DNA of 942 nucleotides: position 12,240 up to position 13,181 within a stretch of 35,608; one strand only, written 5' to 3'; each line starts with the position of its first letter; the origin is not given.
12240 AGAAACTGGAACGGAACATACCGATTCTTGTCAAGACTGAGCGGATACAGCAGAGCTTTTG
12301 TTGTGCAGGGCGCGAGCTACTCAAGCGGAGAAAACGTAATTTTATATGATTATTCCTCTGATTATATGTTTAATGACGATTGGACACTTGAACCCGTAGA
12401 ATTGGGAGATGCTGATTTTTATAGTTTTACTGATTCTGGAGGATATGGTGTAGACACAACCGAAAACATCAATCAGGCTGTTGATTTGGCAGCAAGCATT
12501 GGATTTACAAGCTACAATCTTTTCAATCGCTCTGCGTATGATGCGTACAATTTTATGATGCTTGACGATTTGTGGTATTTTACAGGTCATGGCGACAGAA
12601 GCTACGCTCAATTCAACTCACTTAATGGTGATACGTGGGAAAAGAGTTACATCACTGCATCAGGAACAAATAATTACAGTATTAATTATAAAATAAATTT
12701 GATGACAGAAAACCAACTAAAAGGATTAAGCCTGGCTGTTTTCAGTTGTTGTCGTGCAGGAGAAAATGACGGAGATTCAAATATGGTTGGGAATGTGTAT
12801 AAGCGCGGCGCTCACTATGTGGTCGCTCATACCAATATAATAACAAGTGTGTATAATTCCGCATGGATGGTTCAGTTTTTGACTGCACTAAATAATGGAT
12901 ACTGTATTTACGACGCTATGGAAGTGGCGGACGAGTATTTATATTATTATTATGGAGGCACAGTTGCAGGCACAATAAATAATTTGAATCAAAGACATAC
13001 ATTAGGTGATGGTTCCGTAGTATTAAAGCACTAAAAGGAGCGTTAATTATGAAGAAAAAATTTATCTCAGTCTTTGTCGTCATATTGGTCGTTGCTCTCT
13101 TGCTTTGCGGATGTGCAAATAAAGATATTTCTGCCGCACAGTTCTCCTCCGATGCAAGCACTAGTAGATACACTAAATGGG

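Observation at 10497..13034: Secreted lectin-guided putative clan-CD cysteine peptidase with an unusual domain combination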

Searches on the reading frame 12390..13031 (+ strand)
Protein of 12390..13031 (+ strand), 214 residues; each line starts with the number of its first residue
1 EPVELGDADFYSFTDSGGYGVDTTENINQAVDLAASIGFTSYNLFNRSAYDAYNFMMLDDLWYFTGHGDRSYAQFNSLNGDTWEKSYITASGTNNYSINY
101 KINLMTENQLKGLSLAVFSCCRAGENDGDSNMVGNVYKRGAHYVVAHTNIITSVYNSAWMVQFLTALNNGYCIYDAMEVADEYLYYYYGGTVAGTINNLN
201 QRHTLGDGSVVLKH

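Call 7: find_homologous_proteins(query=window:12390-13031:+, max_evalue=0.01)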
Query seq(214 aa): 87 candidates shared short words with the query, none scored E <= 0.01.
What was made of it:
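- Tried and rejected: The word-indexed homologue search with the C-terminal 214 aa alone found nothing (call 7).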

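Call 8: search_protein_families(library=pfam, proteins=[window:12390-13031:+], max_evalue=10)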
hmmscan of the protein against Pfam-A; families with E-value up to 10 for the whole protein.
seq(214 aa): 0 families

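Call 21: search_protein_families(library=pfam, alignment_id=A2, max_evalue=1)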
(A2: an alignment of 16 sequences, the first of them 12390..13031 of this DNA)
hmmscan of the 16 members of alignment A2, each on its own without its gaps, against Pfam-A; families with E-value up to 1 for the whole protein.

A. member 1, window:12390-13031:+ (214 aa): 0 families

B. families by the number of members that match (of 16 scanned): 7 families
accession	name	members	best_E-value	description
PF12770.12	CHAT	9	1.4e-08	CHAT domain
PF19872.4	DUF6345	2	0.009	Family of unknown function (DUF6345)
PF07675.18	Cleaved_Adhesin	1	0.0093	Cleaved Adhesin Domain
PF00294.29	PfkB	1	0.026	pfkB family carbohydrate kinase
PF01761.26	DHQ_synthase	1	0.082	3-dehydroquinate synthase N-terminal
PF11457.13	DUF3021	1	0.14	Protein of unknown function (DUF3021)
PF19679.4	DUF6181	1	0.18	Family of unknown function (DUF6181)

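Call 22: search_solved_structures(query=A2, max_evalue=10, show_alignments=3)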
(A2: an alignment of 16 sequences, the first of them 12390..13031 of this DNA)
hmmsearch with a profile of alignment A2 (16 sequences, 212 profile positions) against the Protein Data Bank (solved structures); distinct sequences matched with E-value up to 10: 2.
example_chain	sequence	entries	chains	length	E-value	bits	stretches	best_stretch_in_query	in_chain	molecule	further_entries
6u0i_A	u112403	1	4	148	0.88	12.6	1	145-185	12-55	Antitoxin HicB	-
6hpb_B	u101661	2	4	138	1.3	12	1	148-185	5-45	Antitoxin HicB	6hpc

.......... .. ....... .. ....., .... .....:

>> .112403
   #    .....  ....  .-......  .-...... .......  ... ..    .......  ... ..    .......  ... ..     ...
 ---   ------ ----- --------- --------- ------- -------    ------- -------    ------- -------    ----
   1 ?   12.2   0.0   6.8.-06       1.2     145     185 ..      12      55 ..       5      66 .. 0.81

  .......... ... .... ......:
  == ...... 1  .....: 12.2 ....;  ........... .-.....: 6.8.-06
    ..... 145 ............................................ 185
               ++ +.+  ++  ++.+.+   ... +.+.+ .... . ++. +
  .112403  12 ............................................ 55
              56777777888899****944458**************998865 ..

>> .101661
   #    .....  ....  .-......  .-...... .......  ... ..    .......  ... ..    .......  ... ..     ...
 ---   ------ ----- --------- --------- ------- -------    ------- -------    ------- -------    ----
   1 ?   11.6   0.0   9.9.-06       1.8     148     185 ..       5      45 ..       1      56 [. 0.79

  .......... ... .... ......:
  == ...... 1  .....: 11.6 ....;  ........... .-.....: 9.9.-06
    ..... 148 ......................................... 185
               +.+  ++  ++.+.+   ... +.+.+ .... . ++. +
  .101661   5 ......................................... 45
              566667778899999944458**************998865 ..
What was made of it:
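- Tried and rejected: A profile of 16 sequences against PDB sequences returned only spurious HicB hits (call 22).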

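Call 23: search_protein_representatives(protein=window:12390-13031:+)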
Query: 214 residues. Proteins with E-value up to 0.001 (for the whole library): 160; up to 1e-10: 37; up to 1e-30: 6. The best 150 are listed.
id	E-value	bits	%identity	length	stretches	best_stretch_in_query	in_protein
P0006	1.8e-52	194.4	50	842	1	1-214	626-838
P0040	2.4e-49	184.2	49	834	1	1-214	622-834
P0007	5.8e-39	150.3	45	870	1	1-214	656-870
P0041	2.7e-34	135.1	58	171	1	99-214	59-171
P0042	1.6e-32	129.3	38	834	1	1-212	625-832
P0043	9.8e-31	123.4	39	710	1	2-210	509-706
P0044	1.3e-28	116.5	39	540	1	1-214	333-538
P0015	4.8e-27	111.3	42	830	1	1-214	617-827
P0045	2.5e-25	105.8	40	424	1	1-212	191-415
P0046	6.1e-24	101.2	39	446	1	1-214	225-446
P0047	1.4e-22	96.7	37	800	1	6-212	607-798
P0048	1.6e-21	93.3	38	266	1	3-214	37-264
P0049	2.8e-20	89.2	38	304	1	1-214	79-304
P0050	1.4e-19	87.0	34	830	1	1-214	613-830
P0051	1.1e-18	84.0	35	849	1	1-214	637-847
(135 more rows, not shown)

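Call 24: predict_structure(alignment_id=A2)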
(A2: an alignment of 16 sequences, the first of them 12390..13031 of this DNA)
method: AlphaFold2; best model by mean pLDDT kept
length: 214 residues; sequences in the alignment: 16
mean_pLDDT: 86.9   pTM: 0.88
mean pLDDT of the five models: 86.9, 84.4, 78.6, 77.7, 72.8
residues with pLDDT >= 90: 116; 70-90: 76; 50-70: 17; < 50: 5
segments of 3 or more residues with pLDDT < 50: 94-96
pLDDT, mean of each block of 10 residues (from residue 1): 81 78 93 95 91 92 92 83 82 58 92 94 84 94 93 88 97 95 85 71 88 81
secondary structure, 60 per line:
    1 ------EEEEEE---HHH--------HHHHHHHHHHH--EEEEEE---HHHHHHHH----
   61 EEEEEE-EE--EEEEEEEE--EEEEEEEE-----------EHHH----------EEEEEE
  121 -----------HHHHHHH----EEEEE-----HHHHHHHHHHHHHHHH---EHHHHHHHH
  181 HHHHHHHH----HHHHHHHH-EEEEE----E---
elements in order: E7-12 H27-37 E40-45 H49-56 E61-66 E72-79 E82-89 E115-120 H132-138 E143-147 H153-168 H173-188 H193-200 E202-206
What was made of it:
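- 12390..13034 (+): C-terminal clan CD (CHAT-like) cysteine peptidase domain (aa 632-845) plus the stop codon. AF2 pLDDT 86.9, pTM 0.88 (call 24).
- On Clan CD cysteine peptidases (caspase-haemoglobinase fold): AF2 pLDDT 86.9 (call 24).
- Checked: The C-terminal 214 aa are alpha/beta in the AF2 model, with His and Cys each directly after a beta-strand (call 24).
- Fold: the AF2 model has pLDDT 86.9 with topology b1-a1-b2-a2-b3-His ... b4-Cys-a-b5-a-b6 (call 24).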

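Call 27: fold_search(model_id=the predicted structure, library=pdb)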
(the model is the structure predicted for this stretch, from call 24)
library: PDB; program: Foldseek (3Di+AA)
matches with E <= 10: 1051; with E <= 0.001: 53
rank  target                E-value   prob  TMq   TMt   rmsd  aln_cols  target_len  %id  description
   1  8tl0_C                1.4e-07  1.00  0.67  0.33   4.0       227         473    9  Structure of activated SAVED-CHAT filament (released 2024-03-06)
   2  8tl0_A                8.1e-07  1.00  0.67  0.32   3.8       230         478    9  Structure of activated SAVED-CHAT filament (released 2024-03-06)
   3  8tl0_D                9.8e-07  1.00  0.64  0.32   4.6       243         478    9  Structure of activated SAVED-CHAT filament (released 2024-03-06)
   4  8tl0_B                2.1e-06  1.00  0.68  0.33   3.8       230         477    9  Structure of activated SAVED-CHAT filament (released 2024-03-06)
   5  8tl0_I                2.9e-06  1.00  0.59  0.29   4.8       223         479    9  Structure of activated SAVED-CHAT filament (released 2024-03-06)
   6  1cvr                  8.1e-06  1.00  0.67  0.36   4.8       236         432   14  Crystal structure of the Arg specific cysteine proteinase gingipain R (RGPB) (released 2000-03-01)
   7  4ief_D                6.6e-05  1.00  0.65  0.35   4.9       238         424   13  Complex of Porphyromonas gingivalis RgpB pro- and mature domains (released 2013-04-10)
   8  6wi4_A                1.0e-04  1.00  0.53  0.49   7.2       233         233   14  Caspases from Scleractinian Coral (released 2020-08-26)
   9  4ps1_A                1.0e-04  1.00  0.54  0.49   8.0       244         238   10  Caspase-8 specific unnatural amino acid peptides (released 2015-01-21)
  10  4ief_B                1.5e-04  1.00  0.66  0.36   4.9       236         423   14  Complex of Porphyromonas gingivalis RgpB pro- and mature domains (released 2013-04-10)
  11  3v3k_I                1.8e-04  1.00  0.45  0.41   9.9       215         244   11  Human caspase 9 in complex with bacterial effector protein (released 2013-03-06)
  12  1shj_B                2.0e-04  1.00  0.54  0.55   5.1       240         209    9  Caspase-7 in complex with DICA allosteric inhibitor (released 2004-08-17)
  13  3s8e_F                2.2e-04  1.00  0.60  0.58   4.9       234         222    9  Phosphorylation regulates assembly of the caspase-6 substrate-binding groove (released 2012-04-11)
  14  4hva_B                2.9e-04  1.00  0.59  0.54   7.8       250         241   10  Mechanistic and Structural Understanding of Uncompetitive Inhibitors of Caspase-6 (released 2013-03-20)
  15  4prz_A                2.9e-04  1.00  0.57  0.52   8.4       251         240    8  Caspase-8 specific unnatural amino acid peptides (released 2015-01-21)
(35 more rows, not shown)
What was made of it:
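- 12390..13034 (+): Foldseek PDB: 8tl0 SAVED-CHAT E 1.4e-7, 1cvr gingipain R E 8e-6, then caspases (call 27).
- On Clan CD cysteine peptidases (caspase-haemoglobinase fold): The 50 best PDB matches are all clan CD, best E 1.4e-7, TMq 0.64-0.68 for SAVED-CHAT and gingipain R (call 27).
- Closest known: CHAT domain peptidases. Same: 8tl0 is the best fold match (E 1.4e-7, TMq 0.67; call 27).
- Closest known: Gingipain R/K. Same: 1cvr is the second-best fold match (E 8e-6; call 27).
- The best structural match is the SAVED-CHAT filament 8tl0, and Csx29 is also matched (call 27).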

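Call 68: search_solved_structures(query=A6, max_evalue=10, show_alignments=4)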
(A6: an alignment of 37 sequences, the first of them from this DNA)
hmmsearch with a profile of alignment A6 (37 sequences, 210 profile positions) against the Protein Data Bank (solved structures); distinct sequences matched with E-value up to 10: 18.
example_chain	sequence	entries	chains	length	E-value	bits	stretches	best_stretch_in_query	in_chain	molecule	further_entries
6ppm_A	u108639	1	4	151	0.045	16.5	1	10-75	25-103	Ancestral Caspase-6 Large Subunit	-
6pdq_A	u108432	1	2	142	0.057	16.1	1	14-75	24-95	Ancestral Effector Caspase-3/6/7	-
3rjo_A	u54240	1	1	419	0.87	12.3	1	140-195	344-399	Endoplasmic reticulum aminopeptidase 1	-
5j5e_A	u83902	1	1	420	0.9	12.2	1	140-195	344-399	Endoplasmic reticulum aminopeptidase 1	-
7mwb_A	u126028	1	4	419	0.9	12.2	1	140-195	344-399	Endoplasmic reticulum aminopeptidase 1,SPF Sequence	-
7mwc_A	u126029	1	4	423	0.92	12.2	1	140-195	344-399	Endoplasmic reticulum aminopeptidase 1,LPF sequence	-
7w72_K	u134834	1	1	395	1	12.1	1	63-92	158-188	GPI-anchor transamidase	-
8sv1_A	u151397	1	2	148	1.1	11.9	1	28-89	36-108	Caspase-1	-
3ns7_A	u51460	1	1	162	1.3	11.7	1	28-88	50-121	Caspase-1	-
1bmq_A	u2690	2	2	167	1.4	11.6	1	28-88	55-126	PROTEIN (INTERLEUKIN-1 BETA CONVERTASE) | INTERLEUKIN-1 BETA CONVERTING ENZYME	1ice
2qs8_A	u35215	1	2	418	1.5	11.5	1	134-183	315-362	Xaa-Pro Dipeptidase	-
2h4y_A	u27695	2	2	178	1.6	11.4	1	28-89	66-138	Caspase-1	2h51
3d6h_A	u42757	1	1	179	1.6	11.4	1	28-88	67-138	Caspase-1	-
1rwk_A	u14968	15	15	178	1.7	11.3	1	28-88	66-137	Interleukin-1 beta convertase | Caspase 1, isoform gamma | Caspase-1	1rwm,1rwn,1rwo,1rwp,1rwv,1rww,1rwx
3d6m_A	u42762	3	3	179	1.7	11.3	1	28-88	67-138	Caspase-1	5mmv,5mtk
8tl0_A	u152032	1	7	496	1.7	11.3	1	109-189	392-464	CHAT domain-containing protein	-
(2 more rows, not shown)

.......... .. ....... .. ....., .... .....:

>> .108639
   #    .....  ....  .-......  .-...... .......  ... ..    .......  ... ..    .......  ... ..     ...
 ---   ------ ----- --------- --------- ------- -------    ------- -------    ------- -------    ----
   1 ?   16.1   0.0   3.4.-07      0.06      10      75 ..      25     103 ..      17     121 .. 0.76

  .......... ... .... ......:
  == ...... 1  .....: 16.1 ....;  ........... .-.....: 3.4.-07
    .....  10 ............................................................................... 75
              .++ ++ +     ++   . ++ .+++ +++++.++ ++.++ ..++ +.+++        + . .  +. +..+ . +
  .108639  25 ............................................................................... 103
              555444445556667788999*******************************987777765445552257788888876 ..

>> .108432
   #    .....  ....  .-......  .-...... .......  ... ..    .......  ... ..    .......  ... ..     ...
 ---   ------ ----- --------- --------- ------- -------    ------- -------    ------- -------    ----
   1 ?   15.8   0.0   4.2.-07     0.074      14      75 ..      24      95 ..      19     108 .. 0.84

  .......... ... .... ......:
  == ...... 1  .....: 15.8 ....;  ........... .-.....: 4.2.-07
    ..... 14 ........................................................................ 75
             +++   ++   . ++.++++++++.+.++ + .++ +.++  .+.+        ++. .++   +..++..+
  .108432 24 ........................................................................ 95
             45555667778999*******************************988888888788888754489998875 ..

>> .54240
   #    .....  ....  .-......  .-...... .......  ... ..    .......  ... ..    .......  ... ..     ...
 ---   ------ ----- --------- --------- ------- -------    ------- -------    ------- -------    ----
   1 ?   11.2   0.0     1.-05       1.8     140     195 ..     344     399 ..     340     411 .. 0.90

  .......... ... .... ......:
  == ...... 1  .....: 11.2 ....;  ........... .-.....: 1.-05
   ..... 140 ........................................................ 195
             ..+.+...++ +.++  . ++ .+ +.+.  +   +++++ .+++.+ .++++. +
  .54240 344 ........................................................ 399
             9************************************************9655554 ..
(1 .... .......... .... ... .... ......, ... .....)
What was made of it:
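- Tried and rejected: A broader profile of 37 gave marginal caspase, GPI-transamidase and 8tl0 hits (E 0.045-1.7, call 68).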

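Call 94: fold_search(model_id=the predicted structure, library=viral)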
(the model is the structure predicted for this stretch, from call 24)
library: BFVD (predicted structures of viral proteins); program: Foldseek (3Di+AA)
matches with E <= 10: 242; with E <= 0.001: 1
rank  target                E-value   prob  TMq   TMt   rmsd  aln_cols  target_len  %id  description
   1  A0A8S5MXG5            2.1e-04  1.00  0.49  0.35   4.9       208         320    8  Uncharacterized protein [Myoviridae sp. ctWaE18]
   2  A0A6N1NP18            1.0e-03  0.99  0.49  0.39   6.3       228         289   11  Putative ORFan [Tupanvirus deep ocean]
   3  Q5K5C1                2.1e-03  0.97  0.49  0.39  12.4       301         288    7  Executioner caspase [Spodoptera frugiperda ascovirus 1a]
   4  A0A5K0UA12            2.2e-03  0.98  0.51  0.48   8.1       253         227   12  Metacaspase-like (Fragment) [Yasminevirus sp. GU-2018]
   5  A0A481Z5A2            3.7e-02  0.80  0.53  0.28  13.5       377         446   10  Peptidase C14 caspase domain-containing protein [Pithovirus LCPAC202]
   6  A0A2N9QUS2            2.8e-01  0.41  0.48  0.46   7.4       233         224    8  (no name in the UniProt tables at hand)
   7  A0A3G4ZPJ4            3.2e-01  0.28  0.45  0.28   6.4       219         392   12  Caspase domain protein [Terrestrivirus sp.]
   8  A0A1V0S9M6            3.4e-01  0.13  0.25  0.13   8.4       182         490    6  AIR carboxylase [Catovirus CTV1]
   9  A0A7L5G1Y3            3.6e-01  0.12  0.16  0.25   5.9        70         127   16  (no name in the UniProt tables at hand)
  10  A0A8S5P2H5            3.9e-01  0.30  0.28  0.14   7.7       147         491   12  Minor capsid protein (Fragment) [Siphoviridae sp. ctKUC4]
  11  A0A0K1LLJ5            4.4e-01  0.11  0.21  0.23  19.6       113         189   10  Uncharacterized protein [Rhodobacter phage RcTitan]
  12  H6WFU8                5.3e-01  0.12  0.19  0.24   4.9        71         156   14  Uncharacterized protein [Cyanophage S-TIM5]
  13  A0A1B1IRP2            5.3e-01  0.02  0.12  0.10  17.4       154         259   10  (no name in the UniProt tables at hand)
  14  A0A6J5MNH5            6.1e-01  0.16  0.19  0.14   6.4        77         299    9  Uncharacterized protein [uncultured Caudovirales phage]
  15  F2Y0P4                6.1e-01  0.08  0.22  0.10  16.4       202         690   10  (no name in the UniProt tables at hand)
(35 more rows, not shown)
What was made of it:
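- All top-50 PDB fold hits are clan CD (call 27), and viral-library hits are caspases or metacaspases (call 94).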

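Call 95: search_protein_families(library=ncbifam, alignment_id=A6, max_evalue=0.01)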
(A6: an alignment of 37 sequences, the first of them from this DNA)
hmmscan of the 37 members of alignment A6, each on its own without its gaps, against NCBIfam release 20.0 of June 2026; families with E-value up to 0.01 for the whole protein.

A. member 1, seq(214 aa): 0 families

B. families by the number of members that match (of 37 scanned): 0 families
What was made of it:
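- There is no direct HMM hit for this copy (calls 8, 21, 95).
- Tried and rejected: NCBIfam on 37 domain sequences gave nothing (call 95).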

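Call 103: find_related_loci(query=A2, collection=viral_contigs, flank=8000)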
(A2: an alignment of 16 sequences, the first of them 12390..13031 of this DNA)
Query A2 (214 aa) in viral_contigs; peptide patterns used: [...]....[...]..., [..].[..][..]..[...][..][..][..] (x = any residue, [..] = any of these).
72 stretches matched a pattern, but none encodes a relative of the query by tblastn (E <= 1e-3).

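Call 104: find_related_loci(query=A2, collection=metagenome_contigs, flank=4000)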
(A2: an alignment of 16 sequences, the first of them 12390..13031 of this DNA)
Query A2 (214 aa) in metagenome_contigs; peptide patterns used: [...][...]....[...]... (x = any residue, [..] = any of these).
71 stretches matched a pattern; 16 encode a relative of the query (tblastn E <= 1e-3); 16 distinct loci.
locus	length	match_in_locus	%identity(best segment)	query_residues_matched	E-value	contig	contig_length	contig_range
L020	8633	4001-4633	52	1-214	6e-65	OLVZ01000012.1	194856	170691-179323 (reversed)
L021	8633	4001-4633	52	1-214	6e-65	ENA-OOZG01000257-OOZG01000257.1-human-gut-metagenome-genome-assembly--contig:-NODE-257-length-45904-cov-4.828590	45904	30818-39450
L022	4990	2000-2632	52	1-214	2e-64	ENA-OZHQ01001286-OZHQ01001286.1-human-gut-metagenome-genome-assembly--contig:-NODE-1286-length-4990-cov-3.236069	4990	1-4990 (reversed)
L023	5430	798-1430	51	1-214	6e-64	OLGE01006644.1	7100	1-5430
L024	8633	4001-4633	51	1-214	6e-64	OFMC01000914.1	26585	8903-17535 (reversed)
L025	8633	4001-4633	51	1-214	4e-63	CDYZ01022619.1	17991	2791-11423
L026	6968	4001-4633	51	1-214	3e-63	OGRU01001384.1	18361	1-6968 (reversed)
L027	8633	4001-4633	51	1-214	3e-63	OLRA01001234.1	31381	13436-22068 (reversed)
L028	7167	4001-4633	51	1-214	4e-63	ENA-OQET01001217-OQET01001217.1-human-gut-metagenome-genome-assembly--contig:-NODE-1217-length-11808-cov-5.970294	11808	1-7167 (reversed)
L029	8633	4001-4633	51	1-214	4e-63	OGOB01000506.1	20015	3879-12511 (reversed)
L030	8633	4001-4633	51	1-214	6e-64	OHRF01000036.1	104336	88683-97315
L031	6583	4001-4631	49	1-214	4e-47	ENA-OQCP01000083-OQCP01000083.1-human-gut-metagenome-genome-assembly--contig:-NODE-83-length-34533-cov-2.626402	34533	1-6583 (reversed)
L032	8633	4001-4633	51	1-214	6e-64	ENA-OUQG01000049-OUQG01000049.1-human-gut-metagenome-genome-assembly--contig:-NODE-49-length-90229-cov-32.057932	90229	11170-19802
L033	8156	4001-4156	61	159-214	2e-16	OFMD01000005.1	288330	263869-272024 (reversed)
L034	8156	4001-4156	55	159-214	6e-15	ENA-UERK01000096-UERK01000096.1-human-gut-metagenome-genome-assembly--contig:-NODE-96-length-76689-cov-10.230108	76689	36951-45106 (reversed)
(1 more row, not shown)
